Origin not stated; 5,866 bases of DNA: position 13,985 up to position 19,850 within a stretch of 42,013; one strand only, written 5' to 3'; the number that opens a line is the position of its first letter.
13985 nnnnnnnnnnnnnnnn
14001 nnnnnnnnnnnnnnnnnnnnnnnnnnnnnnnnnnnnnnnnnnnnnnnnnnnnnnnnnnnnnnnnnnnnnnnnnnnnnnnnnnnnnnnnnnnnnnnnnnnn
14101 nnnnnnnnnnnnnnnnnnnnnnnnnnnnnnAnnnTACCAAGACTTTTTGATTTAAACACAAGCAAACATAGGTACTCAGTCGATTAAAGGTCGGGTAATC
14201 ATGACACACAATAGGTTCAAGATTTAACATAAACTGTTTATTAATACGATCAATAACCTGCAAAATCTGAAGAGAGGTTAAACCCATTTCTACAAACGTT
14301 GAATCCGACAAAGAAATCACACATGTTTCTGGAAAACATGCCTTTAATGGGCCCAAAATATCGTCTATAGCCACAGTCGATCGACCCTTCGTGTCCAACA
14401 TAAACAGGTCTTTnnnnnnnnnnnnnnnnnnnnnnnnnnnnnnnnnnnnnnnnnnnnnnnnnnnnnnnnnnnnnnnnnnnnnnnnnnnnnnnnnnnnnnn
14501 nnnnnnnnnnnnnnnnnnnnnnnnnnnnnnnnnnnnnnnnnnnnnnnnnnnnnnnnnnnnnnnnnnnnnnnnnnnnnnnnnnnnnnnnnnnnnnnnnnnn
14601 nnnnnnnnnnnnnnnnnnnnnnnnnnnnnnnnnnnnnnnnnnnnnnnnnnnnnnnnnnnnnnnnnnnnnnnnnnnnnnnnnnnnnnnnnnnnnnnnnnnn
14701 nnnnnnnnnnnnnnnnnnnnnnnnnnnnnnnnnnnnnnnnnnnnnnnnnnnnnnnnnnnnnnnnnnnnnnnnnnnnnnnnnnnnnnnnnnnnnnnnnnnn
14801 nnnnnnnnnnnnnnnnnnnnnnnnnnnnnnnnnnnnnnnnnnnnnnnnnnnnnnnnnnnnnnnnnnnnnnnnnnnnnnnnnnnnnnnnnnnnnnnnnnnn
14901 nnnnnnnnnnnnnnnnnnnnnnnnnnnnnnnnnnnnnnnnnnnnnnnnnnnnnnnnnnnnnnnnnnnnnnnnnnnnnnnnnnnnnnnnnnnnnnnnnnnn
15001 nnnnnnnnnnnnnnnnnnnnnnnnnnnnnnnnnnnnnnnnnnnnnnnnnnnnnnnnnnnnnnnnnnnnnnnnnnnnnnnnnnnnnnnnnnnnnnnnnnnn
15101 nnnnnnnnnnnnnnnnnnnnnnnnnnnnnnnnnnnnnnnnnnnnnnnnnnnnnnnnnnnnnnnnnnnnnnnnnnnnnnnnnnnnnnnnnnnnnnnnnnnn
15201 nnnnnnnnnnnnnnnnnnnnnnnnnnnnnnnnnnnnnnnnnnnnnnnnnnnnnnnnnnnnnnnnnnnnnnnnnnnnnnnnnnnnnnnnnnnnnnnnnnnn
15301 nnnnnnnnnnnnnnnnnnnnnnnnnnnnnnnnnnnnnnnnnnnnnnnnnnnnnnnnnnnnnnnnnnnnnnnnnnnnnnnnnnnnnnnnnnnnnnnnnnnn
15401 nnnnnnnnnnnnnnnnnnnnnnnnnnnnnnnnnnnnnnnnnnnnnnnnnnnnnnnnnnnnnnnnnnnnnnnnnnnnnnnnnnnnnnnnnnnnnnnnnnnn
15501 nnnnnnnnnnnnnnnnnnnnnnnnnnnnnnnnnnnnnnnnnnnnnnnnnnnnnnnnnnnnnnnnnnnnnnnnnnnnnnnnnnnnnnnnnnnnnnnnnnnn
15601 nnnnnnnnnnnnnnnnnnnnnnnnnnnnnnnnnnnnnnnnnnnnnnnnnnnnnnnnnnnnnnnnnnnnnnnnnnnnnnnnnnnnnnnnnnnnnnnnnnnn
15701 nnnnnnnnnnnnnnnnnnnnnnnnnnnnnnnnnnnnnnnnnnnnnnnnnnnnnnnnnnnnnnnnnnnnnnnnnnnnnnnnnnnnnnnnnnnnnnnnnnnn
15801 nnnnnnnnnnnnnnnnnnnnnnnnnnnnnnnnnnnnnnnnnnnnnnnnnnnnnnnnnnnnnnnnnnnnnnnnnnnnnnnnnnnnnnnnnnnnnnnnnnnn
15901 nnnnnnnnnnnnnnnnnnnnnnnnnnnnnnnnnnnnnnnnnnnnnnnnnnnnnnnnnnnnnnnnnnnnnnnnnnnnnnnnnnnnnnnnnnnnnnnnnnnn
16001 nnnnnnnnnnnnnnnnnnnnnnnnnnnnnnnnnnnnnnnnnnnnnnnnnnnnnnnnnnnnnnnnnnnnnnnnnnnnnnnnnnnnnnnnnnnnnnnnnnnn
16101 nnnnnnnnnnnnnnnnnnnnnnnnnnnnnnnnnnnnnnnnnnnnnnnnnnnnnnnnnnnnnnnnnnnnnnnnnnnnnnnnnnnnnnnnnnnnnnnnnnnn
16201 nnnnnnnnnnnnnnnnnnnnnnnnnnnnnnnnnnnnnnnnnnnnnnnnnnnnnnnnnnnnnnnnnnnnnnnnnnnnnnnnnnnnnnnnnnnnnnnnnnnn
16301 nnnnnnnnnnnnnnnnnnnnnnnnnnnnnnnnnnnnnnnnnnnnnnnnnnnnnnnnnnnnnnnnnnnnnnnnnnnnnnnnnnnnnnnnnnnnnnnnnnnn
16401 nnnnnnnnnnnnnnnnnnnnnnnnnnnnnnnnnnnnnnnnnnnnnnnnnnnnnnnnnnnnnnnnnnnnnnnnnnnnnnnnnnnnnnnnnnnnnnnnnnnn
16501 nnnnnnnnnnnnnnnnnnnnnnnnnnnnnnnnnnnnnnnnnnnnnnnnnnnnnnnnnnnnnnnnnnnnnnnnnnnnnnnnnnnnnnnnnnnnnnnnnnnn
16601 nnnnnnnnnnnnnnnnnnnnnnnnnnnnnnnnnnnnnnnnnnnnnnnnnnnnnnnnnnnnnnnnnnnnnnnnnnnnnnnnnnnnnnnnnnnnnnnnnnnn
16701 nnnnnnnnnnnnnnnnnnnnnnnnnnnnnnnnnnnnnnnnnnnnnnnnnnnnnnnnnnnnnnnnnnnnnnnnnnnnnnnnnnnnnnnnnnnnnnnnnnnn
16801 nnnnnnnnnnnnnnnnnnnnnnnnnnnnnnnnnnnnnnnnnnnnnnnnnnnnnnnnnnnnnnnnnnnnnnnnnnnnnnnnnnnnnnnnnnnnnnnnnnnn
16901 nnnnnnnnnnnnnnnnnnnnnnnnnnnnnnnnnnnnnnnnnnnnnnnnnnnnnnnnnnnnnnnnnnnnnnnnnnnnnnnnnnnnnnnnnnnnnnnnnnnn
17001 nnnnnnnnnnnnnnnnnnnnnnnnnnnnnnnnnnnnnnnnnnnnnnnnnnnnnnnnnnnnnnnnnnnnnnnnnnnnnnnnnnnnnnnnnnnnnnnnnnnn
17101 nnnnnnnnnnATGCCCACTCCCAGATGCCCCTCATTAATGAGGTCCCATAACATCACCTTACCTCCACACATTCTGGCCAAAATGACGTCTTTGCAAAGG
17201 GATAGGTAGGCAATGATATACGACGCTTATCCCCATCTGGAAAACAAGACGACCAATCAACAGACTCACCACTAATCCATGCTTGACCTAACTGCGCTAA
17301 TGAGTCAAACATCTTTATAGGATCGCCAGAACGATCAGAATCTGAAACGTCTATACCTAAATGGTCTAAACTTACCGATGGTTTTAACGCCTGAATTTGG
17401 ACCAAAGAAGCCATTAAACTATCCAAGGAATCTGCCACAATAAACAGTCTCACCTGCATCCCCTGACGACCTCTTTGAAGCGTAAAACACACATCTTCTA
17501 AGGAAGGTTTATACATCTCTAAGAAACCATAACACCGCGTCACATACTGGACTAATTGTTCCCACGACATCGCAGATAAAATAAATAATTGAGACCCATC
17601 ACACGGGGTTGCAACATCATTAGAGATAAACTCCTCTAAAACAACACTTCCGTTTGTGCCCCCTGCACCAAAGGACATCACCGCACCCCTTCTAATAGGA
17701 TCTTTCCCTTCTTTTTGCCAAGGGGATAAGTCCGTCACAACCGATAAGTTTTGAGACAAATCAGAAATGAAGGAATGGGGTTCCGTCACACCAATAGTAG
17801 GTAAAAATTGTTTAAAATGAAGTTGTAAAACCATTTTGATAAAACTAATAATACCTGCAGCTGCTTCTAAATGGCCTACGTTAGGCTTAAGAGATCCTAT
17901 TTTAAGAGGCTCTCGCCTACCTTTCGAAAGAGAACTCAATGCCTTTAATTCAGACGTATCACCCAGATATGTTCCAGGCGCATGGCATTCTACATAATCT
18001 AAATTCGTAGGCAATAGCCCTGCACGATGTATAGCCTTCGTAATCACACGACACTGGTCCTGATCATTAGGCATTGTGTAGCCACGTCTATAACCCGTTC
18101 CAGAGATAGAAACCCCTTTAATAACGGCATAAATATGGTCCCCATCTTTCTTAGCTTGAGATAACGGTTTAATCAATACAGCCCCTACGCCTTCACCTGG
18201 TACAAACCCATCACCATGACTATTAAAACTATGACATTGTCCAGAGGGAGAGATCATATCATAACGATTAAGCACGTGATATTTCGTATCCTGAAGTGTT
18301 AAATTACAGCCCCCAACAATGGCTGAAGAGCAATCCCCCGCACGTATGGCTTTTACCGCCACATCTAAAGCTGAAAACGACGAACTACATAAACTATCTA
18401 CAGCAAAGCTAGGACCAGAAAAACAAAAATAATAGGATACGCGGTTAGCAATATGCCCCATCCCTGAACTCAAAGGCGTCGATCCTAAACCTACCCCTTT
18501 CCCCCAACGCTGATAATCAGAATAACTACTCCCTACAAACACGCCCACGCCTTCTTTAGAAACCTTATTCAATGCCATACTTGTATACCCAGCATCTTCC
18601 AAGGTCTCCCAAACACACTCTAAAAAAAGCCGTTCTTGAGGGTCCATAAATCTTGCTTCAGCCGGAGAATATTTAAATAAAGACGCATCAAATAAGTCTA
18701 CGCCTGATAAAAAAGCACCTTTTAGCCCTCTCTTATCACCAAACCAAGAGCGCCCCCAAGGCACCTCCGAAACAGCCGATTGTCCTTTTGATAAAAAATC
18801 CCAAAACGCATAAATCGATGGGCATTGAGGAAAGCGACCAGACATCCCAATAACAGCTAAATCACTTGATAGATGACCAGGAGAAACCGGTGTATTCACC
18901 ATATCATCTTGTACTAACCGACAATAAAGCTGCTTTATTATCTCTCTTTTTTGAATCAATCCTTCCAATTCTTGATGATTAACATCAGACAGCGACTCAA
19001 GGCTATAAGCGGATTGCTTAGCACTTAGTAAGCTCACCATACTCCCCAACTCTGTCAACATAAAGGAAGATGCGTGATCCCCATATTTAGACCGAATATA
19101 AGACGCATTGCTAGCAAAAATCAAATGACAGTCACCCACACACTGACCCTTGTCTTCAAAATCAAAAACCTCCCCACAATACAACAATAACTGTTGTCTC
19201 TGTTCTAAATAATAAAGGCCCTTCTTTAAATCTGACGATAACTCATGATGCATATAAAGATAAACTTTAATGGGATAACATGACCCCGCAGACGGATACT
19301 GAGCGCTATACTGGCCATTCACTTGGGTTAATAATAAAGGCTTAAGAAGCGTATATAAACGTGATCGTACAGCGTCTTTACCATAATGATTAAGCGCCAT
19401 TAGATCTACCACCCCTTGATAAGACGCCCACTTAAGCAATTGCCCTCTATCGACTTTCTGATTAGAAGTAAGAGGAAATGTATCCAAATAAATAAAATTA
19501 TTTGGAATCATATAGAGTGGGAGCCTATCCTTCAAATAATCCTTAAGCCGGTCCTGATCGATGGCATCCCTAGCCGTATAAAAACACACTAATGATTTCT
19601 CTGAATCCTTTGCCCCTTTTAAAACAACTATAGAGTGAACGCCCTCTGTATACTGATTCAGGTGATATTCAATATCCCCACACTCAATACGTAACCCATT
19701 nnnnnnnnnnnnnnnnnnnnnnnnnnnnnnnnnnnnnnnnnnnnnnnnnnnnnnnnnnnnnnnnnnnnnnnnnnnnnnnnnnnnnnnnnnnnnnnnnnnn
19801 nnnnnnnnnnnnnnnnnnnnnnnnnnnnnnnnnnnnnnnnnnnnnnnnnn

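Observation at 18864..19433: Cysteine module has no carrier domain: A10 motif is followed by an Ox-like domain and then directly by a KS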

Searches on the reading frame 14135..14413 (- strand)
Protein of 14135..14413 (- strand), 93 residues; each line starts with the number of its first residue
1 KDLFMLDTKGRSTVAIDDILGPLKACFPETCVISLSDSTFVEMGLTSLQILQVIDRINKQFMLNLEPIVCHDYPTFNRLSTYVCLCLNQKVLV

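Call 79: search_protein_families(library=pfam, proteins=[window:14135-14413:-], max_evalue=0.1)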
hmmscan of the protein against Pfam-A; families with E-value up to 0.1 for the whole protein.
window:14135-14413:- (93 aa): 1 family
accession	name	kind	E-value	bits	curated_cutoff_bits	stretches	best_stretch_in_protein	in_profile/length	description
PF00550.31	PP-binding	-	1.7e-07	31.8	20.8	1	36-83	20-67/67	Phosphopantetheine attachment site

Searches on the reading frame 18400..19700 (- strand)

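Call 10: find_related_loci(query=window:18400-19700:-, collection=genome_contigs, flank=10000)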
Query window:18400-19700:- (433 aa) in genome_contigs; peptide patterns used: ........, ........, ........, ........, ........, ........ (x = any residue, [..] = any of these).
51 stretches matched a pattern; 16 encode a relative of the query (tblastn E <= 1e-3); 16 distinct loci.
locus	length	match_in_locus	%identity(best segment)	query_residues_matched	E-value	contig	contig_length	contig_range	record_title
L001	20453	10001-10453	46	281-431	2e-32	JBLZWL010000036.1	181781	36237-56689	Corallococcus terminator strain BB12-2 000015Farrow, whole genome shotgun sequence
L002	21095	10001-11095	37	2-430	7e-24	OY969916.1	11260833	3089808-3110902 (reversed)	MAG: uncultured Chloroflexia bacterium isolate MFD01916.bin.3.39 genome assembly, chromosome: 1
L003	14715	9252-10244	40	2-392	9e-23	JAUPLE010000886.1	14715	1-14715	MAG: Acidobacteriota bacterium isolate erpe_2018_pw_9hr_WHONDRS-PP48-000088_B_bin.18 scaffold_1297688, whole genome shot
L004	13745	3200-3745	33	270-433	5e-22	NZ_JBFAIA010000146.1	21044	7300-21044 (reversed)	Nonomuraea sp. NPDC050691 NPDC050691_17_E11.ctg-0146, whole genome shotgun sequence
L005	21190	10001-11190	34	1-431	3e-20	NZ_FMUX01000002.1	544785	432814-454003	Desulfoluna spongiiphila strain AA1, whole genome shotgun sequence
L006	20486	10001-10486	33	280-431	4e-19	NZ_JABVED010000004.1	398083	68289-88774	Actinokineospora xionganensis strain HBU206404 Scaffold4, whole genome shotgun sequence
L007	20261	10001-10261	48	2-88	2e-18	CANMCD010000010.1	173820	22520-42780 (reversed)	uncultured Tenacibaculum sp. isolate 1120.fasta genome assembly, contig: NODE_10, whole genome shotgun sequence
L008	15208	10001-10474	37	281-433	6e-22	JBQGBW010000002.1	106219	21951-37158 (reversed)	Magnetococcales bacterium HHB-1 contig-255_1, whole genome shotgun sequence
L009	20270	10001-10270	34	1-88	5e-13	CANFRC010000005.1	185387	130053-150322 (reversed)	MAG: Bacteroidetes bacterium isolate Jr-16oct17-164 genome assembly, contig: Jr-16oct17-C120, whole genome shotgun seque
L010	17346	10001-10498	36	278-432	3e-20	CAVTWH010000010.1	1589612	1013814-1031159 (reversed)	MAG: uncultured Actinomycetota bacterium isolate MFD09368.bin.1.188 genome assembly, contig: contig_7014, whole genome s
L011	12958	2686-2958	45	2-92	2e-17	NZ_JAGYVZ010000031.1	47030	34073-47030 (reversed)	Flavobacterium psychroterrae strain CCM 8827 NODE_31_length_47030_cov_25.992069, whole genome shotgun sequence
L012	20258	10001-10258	40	2-88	1e-12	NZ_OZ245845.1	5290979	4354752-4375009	MAG: Winogradskyella sp. isolate a25b88cc-6602-4e3b-a4f0-df5fe21f6838 chromosome 1, complete sequence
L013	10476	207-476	34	1-88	2e-12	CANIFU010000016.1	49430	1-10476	MAG: Bacteroidetes bacterium isolate RH-14apr17-211 genome assembly, contig: RH-14apr17-C1549, whole genome shotgun sequ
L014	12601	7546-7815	37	1-88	1e-11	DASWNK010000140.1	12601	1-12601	MAG TPA_asm: Bacteroidia bacterium isolate SMAG_U3412 k141_593684, whole genome shotgun sequence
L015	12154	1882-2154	35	1-89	8e-11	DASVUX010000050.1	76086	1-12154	MAG TPA_asm: Bacteroidia bacterium isolate SMAG_U3328 k141_94989, whole genome shotgun sequence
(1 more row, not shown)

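Call 56: find_related_loci(query=window:18400-19700:-, collection=metagenome_contigs, flank=10000)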
Query window:18400-19700:- (433 aa) in metagenome_contigs; peptide patterns used: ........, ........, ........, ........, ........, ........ (x = any residue, [..] = any of these).
68 stretches matched a pattern; 8 encode a relative of the query (tblastn E <= 1e-3); 8 distinct loci.
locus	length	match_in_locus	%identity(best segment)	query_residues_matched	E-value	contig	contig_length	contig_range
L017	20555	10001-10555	33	259-433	6e-22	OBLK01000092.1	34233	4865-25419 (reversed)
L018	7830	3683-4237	33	259-433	5e-22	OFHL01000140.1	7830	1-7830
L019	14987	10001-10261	44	2-88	2e-17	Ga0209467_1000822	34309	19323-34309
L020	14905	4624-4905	37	277-371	1e-15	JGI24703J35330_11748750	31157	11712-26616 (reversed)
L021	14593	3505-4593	32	2-433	9e-22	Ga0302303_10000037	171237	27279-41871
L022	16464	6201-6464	41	2-84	6e-13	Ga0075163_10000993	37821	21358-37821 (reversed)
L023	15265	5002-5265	41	2-84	7e-13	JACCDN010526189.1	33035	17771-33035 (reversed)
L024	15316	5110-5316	34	25-90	1e-7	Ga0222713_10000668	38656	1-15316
